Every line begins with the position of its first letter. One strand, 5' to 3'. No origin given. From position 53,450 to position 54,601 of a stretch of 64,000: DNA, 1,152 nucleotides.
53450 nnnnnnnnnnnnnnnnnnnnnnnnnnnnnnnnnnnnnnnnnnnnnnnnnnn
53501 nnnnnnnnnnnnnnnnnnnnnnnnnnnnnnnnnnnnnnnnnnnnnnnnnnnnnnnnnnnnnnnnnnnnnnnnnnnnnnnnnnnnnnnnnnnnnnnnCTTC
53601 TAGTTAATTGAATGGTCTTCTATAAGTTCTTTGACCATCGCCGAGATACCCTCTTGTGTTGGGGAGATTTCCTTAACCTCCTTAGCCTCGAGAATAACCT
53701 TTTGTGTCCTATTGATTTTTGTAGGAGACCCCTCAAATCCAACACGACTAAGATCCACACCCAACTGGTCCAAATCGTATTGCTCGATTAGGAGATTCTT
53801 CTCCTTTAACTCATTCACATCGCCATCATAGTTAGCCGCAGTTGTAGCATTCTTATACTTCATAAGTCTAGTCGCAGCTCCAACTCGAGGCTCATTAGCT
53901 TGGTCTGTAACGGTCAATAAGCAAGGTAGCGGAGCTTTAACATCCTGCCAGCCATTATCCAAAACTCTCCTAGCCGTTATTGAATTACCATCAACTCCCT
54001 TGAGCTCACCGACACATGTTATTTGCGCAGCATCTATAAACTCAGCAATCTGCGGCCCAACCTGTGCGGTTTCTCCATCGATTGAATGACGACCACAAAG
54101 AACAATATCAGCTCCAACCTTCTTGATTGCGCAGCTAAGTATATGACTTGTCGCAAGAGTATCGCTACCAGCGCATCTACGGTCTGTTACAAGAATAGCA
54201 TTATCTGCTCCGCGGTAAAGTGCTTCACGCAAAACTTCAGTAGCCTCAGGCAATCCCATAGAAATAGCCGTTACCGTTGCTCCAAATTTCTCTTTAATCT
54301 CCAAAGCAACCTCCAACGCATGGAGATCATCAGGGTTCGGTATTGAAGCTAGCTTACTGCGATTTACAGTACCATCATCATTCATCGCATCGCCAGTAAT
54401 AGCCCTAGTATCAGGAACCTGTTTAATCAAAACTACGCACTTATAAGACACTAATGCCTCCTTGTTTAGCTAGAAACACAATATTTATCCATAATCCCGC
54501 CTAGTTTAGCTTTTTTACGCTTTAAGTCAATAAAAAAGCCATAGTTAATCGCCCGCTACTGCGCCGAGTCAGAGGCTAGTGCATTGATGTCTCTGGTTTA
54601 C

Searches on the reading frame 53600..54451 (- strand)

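Call 63: search_protein_families(library=pfam, proteins=[window:53600-54451:-], max_evalue=0.001)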
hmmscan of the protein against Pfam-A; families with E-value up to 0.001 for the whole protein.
window:53600-54451:- (283 aa): 1 family
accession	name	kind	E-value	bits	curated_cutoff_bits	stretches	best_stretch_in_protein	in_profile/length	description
PF01012.27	ETF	-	3.5e-38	131.6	26.7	1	27-195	2-163/181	Electron transfer flavoprotein domain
